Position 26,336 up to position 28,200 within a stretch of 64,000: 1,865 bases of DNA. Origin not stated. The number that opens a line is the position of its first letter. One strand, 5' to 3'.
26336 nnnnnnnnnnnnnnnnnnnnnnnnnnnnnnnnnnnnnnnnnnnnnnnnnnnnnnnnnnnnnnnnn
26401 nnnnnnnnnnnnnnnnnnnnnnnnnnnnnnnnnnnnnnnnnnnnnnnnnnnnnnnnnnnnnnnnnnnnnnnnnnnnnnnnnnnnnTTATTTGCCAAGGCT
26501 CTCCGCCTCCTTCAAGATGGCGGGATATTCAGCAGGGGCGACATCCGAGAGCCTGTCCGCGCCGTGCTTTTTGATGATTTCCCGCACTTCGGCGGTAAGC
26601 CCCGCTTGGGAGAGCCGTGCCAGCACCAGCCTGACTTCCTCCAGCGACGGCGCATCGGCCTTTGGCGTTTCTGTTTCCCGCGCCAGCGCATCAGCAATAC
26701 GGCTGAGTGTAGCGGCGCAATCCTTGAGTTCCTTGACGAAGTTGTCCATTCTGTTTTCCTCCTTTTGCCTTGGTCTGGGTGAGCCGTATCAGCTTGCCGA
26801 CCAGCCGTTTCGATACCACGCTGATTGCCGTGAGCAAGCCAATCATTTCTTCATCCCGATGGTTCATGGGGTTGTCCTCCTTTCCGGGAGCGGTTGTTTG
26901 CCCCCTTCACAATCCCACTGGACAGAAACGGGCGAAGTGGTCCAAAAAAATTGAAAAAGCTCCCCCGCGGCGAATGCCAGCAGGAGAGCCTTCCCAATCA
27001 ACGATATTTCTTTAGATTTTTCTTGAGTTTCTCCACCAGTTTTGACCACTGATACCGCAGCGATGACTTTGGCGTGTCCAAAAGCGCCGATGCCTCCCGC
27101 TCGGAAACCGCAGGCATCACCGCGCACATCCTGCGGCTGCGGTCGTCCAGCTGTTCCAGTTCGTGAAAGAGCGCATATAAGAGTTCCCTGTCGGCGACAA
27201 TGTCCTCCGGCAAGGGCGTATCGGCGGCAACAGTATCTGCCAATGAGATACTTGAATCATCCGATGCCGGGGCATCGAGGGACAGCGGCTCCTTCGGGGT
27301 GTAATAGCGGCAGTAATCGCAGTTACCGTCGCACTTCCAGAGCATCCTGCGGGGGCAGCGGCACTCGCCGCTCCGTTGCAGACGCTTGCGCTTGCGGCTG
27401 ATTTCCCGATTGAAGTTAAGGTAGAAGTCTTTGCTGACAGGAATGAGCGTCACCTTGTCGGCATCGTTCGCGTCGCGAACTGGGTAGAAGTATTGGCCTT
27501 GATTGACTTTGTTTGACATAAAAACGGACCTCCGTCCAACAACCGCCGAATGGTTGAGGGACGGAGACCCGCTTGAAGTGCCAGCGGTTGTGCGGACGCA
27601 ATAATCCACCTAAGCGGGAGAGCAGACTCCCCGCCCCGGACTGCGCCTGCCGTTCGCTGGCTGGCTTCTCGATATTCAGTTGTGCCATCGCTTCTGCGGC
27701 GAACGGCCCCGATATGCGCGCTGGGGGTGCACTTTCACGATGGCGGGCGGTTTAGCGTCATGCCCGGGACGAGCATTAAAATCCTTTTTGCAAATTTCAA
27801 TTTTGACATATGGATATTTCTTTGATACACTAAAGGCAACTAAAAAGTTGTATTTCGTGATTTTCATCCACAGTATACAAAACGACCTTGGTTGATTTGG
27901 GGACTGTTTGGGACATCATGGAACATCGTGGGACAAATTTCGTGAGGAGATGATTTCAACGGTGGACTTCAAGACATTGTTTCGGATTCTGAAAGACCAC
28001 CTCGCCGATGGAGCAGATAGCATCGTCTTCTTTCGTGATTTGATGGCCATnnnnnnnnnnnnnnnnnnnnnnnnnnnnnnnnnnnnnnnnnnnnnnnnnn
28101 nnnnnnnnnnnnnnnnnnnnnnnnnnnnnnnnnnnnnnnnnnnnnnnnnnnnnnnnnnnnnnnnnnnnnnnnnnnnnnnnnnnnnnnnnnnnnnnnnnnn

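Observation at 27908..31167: Three-gene HNH-like / small protein / SMC-like ABC ATPase cassette (ABC-three-component type), translationally coupled to an HTH gene and a type I R-M operon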

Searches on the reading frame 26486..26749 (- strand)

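Call 72: search_protein_families(library=phrogs, proteins=[window:26486-26749:-], max_evalue=0.001)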
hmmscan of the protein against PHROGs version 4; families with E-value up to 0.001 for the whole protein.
window:26486-26749:- (87 aa): 5 families
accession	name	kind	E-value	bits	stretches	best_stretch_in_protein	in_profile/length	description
phrog_408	-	unknown function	8.3e-22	78.7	1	5-86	11-109/111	-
phrog_3709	-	unknown function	1.2e-08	36.3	1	27-85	87-145/145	-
phrog_38276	-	unknown function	1.3e-07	33.1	1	26-85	98-157/158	-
phrog_18562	-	unknown function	3.4e-06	28.6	1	20-86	82-148/151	-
phrog_22695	-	unknown function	0.00084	20.7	1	32-86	95-149/152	-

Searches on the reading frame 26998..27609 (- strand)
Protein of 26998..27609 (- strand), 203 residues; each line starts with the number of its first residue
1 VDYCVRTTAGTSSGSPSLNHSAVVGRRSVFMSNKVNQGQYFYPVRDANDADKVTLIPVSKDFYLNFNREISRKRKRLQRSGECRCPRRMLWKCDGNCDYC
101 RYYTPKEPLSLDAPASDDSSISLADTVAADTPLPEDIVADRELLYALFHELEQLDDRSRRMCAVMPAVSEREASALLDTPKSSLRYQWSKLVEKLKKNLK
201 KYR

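Call 48: search_protein_families(library=pfam, proteins=[window:26998-27609:-], max_evalue=0.001)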
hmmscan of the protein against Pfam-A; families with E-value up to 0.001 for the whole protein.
window:26998-27609:- (203 aa): 0 families

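Call 54: search_protein_families(library=pfam, alignment_id=A3, max_evalue=0.001)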
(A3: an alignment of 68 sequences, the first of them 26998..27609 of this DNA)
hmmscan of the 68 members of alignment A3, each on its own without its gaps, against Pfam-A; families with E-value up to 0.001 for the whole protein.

A. member 1, window:26998-27609:- (203 aa): 0 families

B. families by the number of members that match (of 68 scanned): 63 families (the first 25 are shown)
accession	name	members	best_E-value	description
PF08281.18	Sigma70_r4_2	8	8.6e-12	Sigma-70, region 4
PF04851.21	ResIII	6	1.5e-31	Type III restriction enzyme, res subunit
PF00271.37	Helicase_C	6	1.4e-15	Helicase conserved C-terminal domain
PF00176.29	SNF2-rel_dom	4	1.4e-33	SNF2-related domain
PF04545.22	Sigma70_r4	4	2.1e-09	Sigma-70, region 4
PF23984.1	DUF7307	3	5.9e-47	Pam3 gp33-like protein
PF05958.17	tRNA_U5-meth_tr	3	1.4e-23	tRNA (Uracil-5-)-methyltransferase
PF00270.35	DEAD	3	6.2e-15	DEAD/DEAH box helicase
PF13847.12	Methyltransf_31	3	5.6e-12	Methyltransferase domain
PF03602.21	Cons_hypoth95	3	1.3e-10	Conserved hypothetical protein 95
PF05175.20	MTS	3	4.6e-08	Methyltransferase small domain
PF13649.12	Methyltransf_25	3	8.6e-08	Methyltransferase domain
PF07638.17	Sigma70_ECF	3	7.2e-07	ECF sigma factor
PF02475.24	TRM5-TYW2_MTfase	3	2.3e-05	TRM5/TYW2 methyltransferase domain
PF05565.16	Sipho_Gp157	2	2e-15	Siphovirus Gp157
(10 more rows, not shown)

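Call 72: search_protein_families(library=phrogs, proteins=[window:26998-27609:-], max_evalue=0.001)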
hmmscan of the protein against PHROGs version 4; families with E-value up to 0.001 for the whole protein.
window:26998-27609:- (203 aa): 1 family
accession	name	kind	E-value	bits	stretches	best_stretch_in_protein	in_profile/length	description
phrog_13787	-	unknown function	1.5e-44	153.2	1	42-202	9-171/172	-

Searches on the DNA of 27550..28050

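Call 42: search_rna_families(source=window, start=27550, end=28050, threshold=evalue, max_evalue=1)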
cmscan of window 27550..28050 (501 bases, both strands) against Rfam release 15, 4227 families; matches with E-value up to 1: 0.
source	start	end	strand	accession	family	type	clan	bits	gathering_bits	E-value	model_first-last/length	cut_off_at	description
